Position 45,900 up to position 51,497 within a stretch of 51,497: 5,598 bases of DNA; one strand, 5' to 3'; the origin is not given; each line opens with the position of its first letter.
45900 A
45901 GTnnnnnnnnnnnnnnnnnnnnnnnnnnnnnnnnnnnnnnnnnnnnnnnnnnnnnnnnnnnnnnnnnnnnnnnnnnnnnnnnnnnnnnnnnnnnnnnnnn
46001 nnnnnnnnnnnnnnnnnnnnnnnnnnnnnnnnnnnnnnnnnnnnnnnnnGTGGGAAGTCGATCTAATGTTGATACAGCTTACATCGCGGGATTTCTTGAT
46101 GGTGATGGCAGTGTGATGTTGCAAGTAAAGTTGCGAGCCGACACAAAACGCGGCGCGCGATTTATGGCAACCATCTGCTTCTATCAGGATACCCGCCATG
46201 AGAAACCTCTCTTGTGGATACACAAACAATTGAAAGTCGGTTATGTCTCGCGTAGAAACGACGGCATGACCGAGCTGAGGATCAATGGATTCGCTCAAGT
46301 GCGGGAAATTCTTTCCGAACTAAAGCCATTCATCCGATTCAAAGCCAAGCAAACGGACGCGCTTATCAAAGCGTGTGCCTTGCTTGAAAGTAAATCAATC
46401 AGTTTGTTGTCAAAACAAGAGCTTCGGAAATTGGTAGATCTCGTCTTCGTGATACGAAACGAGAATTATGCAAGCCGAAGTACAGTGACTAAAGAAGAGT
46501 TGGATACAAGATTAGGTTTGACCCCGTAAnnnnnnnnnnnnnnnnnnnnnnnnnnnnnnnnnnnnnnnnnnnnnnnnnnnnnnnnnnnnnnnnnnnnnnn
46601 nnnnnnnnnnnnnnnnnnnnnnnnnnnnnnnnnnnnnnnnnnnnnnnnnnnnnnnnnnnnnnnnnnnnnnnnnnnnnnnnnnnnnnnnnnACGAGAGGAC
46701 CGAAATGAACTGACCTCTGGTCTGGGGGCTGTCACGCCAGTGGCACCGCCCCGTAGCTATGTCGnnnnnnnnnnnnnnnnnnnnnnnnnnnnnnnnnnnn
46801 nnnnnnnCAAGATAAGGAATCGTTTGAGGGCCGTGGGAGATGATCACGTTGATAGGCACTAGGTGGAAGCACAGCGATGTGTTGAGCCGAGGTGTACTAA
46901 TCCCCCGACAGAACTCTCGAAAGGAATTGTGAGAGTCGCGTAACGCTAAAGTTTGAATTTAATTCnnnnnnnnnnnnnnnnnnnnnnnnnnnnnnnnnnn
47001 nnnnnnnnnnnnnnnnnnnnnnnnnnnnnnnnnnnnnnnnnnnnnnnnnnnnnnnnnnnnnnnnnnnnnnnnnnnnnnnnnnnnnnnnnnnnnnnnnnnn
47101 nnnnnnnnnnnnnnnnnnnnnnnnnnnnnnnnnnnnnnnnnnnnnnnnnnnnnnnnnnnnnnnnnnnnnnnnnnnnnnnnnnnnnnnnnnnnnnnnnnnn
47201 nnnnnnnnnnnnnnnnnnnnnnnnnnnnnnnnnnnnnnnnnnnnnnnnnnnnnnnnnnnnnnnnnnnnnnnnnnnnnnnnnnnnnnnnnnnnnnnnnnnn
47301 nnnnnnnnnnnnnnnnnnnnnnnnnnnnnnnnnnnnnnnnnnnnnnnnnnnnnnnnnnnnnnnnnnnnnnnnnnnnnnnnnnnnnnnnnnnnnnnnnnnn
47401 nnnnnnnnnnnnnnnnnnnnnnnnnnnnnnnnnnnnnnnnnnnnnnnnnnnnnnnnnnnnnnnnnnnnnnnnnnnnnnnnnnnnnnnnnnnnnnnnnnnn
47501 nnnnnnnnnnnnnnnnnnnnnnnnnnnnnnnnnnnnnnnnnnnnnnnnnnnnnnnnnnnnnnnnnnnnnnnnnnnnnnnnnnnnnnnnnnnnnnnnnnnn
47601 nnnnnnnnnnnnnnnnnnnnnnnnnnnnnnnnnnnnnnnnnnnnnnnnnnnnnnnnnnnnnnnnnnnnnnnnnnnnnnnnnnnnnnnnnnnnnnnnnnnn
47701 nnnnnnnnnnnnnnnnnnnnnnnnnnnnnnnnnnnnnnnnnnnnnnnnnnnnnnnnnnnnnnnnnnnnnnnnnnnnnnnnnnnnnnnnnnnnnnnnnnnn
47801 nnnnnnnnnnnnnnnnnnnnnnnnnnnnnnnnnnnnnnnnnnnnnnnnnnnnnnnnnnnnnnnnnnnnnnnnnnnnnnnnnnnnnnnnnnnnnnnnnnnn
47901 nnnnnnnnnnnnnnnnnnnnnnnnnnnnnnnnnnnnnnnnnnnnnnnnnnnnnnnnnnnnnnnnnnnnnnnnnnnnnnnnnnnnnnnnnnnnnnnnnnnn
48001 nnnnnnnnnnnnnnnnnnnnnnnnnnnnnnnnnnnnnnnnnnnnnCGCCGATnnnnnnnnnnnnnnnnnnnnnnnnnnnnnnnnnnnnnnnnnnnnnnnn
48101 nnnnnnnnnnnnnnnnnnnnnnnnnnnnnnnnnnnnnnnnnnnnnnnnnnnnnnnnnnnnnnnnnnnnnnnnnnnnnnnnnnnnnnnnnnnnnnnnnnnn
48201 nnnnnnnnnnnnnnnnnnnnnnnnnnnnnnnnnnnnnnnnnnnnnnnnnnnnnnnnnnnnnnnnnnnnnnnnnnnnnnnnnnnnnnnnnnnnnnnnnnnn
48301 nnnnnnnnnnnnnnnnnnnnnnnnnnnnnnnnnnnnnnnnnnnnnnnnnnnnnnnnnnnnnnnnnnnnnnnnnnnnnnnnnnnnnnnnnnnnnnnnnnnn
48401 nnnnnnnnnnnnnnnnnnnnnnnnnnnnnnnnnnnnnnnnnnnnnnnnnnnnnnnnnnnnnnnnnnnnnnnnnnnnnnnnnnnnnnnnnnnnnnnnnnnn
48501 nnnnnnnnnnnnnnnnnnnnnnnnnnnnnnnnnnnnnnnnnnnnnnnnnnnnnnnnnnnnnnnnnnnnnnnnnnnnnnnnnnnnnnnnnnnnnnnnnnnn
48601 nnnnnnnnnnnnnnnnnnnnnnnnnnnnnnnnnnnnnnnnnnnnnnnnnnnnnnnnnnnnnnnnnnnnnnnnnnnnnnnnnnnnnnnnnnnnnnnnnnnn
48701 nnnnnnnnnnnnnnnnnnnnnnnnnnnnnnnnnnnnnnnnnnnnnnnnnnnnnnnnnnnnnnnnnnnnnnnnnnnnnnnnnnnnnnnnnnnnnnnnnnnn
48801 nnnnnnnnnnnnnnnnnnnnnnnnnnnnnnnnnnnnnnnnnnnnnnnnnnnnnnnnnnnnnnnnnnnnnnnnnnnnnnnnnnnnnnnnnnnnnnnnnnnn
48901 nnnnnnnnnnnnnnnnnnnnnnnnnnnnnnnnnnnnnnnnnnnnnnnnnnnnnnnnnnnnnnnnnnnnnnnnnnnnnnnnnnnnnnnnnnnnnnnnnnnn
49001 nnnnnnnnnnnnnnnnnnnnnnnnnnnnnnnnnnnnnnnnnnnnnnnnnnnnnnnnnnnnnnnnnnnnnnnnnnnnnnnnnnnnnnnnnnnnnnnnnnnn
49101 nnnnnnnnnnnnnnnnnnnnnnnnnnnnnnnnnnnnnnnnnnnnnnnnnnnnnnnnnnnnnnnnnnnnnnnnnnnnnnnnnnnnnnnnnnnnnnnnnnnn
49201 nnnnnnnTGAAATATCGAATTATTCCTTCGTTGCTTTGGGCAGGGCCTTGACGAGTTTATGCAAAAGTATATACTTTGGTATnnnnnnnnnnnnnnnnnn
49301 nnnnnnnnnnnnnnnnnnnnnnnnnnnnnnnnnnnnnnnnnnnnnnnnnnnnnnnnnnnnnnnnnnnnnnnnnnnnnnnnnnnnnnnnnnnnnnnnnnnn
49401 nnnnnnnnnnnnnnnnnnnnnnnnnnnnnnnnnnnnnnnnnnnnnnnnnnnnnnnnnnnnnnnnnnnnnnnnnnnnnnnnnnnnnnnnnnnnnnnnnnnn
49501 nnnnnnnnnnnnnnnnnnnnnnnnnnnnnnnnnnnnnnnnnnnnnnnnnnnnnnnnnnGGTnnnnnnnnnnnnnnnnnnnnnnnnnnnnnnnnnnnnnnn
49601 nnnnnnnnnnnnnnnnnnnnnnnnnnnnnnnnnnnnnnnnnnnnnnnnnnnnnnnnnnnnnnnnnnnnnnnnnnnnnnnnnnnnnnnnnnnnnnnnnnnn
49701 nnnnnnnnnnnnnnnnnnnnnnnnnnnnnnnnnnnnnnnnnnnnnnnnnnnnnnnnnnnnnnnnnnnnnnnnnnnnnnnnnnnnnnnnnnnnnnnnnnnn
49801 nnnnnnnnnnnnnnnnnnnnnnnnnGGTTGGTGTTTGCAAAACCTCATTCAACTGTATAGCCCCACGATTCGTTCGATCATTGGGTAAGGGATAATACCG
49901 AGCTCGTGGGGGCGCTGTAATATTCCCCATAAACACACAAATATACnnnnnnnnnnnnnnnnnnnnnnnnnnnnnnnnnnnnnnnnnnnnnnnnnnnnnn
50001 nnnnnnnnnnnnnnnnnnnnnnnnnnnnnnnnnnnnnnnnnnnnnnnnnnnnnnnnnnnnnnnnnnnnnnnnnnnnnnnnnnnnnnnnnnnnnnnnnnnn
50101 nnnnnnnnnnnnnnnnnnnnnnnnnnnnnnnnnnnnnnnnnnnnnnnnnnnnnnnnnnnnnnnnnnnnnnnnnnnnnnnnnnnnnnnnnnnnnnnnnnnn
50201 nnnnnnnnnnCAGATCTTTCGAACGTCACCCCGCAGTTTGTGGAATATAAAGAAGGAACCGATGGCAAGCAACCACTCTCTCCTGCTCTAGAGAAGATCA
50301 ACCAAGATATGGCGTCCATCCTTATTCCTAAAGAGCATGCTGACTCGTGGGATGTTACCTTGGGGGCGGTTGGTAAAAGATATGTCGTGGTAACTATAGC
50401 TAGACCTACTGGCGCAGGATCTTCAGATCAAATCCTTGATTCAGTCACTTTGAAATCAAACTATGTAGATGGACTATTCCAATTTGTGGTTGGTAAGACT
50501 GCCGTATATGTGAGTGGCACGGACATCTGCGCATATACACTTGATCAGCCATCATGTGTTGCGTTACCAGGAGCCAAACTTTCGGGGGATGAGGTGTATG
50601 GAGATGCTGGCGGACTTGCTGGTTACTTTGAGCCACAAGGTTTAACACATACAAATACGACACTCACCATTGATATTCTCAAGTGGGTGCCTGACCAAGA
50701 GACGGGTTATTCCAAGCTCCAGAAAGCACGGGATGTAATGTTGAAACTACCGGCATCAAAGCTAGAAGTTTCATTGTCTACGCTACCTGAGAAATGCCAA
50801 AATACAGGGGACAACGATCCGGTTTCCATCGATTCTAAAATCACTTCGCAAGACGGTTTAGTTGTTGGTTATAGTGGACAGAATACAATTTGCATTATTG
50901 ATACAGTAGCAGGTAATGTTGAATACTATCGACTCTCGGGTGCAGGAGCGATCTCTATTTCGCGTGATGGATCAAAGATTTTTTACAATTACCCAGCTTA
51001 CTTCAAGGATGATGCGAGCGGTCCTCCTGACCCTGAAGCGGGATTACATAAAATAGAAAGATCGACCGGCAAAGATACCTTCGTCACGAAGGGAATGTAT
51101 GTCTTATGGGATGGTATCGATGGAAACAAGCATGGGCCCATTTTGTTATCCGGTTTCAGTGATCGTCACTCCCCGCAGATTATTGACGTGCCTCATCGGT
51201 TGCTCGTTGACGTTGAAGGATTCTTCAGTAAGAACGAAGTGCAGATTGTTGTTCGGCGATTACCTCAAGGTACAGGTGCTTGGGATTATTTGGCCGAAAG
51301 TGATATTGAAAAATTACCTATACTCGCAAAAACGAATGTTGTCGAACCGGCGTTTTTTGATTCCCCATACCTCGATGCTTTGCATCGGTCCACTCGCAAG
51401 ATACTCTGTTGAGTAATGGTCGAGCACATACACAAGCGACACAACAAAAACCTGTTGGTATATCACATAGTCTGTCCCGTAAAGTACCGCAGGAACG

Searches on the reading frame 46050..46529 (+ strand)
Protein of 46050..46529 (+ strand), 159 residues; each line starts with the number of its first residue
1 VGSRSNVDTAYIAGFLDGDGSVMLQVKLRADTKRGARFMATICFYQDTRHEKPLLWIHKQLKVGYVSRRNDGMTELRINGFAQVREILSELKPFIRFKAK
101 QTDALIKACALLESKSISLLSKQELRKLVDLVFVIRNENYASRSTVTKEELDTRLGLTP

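Call 48: search_protein_families(library=pfam, proteins=[window:46050-46529:+], max_evalue=0.001)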
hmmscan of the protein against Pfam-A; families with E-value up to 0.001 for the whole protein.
window:46050-46529:+ (159 aa): 1 family
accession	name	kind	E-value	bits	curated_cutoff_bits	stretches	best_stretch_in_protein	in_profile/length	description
PF00961.24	LAGLIDADG_1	-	2.7e-08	35.1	23.1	1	12-99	1-90/102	LAGLIDADG endonuclease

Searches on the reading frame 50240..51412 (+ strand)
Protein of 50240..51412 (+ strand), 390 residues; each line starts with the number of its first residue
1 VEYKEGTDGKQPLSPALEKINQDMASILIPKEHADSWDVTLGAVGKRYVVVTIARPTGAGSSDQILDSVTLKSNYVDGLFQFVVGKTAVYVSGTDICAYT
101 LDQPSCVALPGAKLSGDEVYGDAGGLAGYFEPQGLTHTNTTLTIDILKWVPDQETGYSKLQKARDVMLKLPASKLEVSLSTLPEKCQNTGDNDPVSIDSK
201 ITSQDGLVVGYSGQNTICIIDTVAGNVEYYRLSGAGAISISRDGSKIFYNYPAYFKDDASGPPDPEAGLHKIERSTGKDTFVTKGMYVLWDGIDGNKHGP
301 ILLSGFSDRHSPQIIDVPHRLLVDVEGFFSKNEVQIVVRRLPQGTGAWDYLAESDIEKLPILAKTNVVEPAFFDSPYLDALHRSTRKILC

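Call 5: search_protein_families(library=pfam, proteins=[window:50240-51412:+], max_evalue=0.01)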
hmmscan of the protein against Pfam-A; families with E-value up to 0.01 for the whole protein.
window:50240-51412:+ (390 aa): 0 families

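Call 49: find_homologous_proteins(query=window:50240-51412:+, max_evalue=0.00001)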
Query window:50240-51412:+ (390 aa): 13 proteins with E <= 0.00001 among 6125 candidates.
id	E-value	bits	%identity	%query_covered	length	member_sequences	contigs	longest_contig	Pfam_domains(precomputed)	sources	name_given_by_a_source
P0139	1.4e-262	888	100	100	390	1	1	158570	-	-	-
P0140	9.2e-60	221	64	44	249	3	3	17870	-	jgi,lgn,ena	-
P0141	2.1e-55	206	65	40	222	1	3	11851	-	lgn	-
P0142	1.3e-54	204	61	45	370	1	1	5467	-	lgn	-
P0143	5.8e-53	198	63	42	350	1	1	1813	-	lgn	-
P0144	1.4e-50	191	60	42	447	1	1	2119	PF18911.7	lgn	-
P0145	1.1e-45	174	59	44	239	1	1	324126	-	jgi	jgi:hypothetical protein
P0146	5.7e-44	169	56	41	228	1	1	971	-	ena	-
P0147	6.2e-44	169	54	44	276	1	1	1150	-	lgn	-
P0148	1.5e-43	167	53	44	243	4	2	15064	-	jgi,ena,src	-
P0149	1.9e-41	160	55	44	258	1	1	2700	-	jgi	jgi:hypothetical protein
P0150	4.1e-31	126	55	34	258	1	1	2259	-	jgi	jgi:hypothetical protein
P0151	5.9e-23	100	47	35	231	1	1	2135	-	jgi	jgi:hypothetical protein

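Call 51: find_encoding_contigs(protein=P0145, flank=10000, max_places=3)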
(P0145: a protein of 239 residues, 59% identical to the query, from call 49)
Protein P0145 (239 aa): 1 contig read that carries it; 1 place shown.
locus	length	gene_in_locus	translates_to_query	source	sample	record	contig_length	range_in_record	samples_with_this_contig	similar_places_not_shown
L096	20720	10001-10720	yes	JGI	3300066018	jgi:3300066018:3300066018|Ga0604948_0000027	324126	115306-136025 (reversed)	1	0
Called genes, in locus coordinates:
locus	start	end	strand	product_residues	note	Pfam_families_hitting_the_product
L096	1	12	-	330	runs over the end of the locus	PF01636:APH (weak)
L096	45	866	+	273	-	PF01471:PG_binding_1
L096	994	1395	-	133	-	PF07681:DoxX (weak)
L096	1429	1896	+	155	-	PF00588:SpoU_methylase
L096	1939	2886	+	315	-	PF01636:APH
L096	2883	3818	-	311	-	PF00932:LTD (weak)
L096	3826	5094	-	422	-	PF08245:Mur_ligase_M, PF02875:Mur_ligase_C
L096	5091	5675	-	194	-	PF01330:RuvA_N, PF00633:HHH (faint), PF14520:HHH_5, PF07499:RuvA_C (weak)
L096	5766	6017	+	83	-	PF01649:Ribosomal_S20p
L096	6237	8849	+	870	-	-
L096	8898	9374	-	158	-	-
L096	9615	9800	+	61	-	-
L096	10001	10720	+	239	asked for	-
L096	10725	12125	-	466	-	PF01266:DAO, PF06039:Mqo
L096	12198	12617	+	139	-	-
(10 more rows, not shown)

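Call 52: find_encoding_contigs(protein=P0140, flank=10000, max_places=4)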
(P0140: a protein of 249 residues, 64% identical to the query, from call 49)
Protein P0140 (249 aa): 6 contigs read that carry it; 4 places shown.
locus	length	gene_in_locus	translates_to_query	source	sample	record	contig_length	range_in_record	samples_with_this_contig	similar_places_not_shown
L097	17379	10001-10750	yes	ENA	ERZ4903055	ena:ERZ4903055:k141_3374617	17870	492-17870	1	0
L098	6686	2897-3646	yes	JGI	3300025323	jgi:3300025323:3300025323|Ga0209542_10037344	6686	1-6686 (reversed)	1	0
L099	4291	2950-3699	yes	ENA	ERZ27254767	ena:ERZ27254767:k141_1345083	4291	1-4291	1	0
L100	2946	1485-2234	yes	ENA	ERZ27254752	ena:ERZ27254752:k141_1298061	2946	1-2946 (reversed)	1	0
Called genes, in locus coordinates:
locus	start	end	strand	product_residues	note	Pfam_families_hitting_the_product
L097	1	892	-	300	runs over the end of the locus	PF02353:CMAS, PF01728:FtsJ (faint), PF07021:MetW (weak), PF13489:Methyltransf_23, PF08241:Methyltransf_11, PF08242:Methyltransf_12, PF13649:Methyltransf_25 (weak)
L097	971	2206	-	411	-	PF00278:Orn_DAP_Arg_deC, PF01168:Ala_racemase_N, PF02784:Orn_Arg_deC_N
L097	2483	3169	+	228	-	-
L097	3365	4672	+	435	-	PF00275:EPSP_synthase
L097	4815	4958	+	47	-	-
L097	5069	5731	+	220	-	PF00551:Formyl_trans_N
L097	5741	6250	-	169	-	PF00186:DHFR_1 (weak), PF01872:RibD_C (weak)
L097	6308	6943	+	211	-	PF02592:Vut_1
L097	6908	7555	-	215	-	PF00293:NUDIX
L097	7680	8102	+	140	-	-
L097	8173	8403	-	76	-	PF02201:SWIB, PF26291:SWIB_eIF2D (weak)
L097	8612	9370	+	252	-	PF01996:F420_ligase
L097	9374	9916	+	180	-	-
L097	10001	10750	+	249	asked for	-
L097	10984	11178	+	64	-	-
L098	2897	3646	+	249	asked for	-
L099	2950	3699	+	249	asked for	-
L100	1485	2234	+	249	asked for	-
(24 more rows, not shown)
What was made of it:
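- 49921..51497 (+): low-GC (about 44%) lineage-specific segment that runs to the window end. It holds a membrane-protein gene split between frames (TM anchor 49947-50210; domain 50240-51412). Homologues are hypothetical proteins in unrelated contexts (calls 49, 51, 52).
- Tried and rejected: Its homologues lie in unrelated loci and were uninformative (calls 49, 51, 52).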

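Call 93: search_protein_families(library=ncbifam, proteins=[window:50240-51412:+], max_evalue=0.01)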
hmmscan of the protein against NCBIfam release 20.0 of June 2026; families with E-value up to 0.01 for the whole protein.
window:50240-51412:+ (390 aa): 0 families

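Call 98: search_protein_families(library=padloc, proteins=[window:50240-51412:+], max_evalue=0.001)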
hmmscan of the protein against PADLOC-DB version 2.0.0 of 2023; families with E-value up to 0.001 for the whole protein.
window:50240-51412:+ (390 aa): 0 families
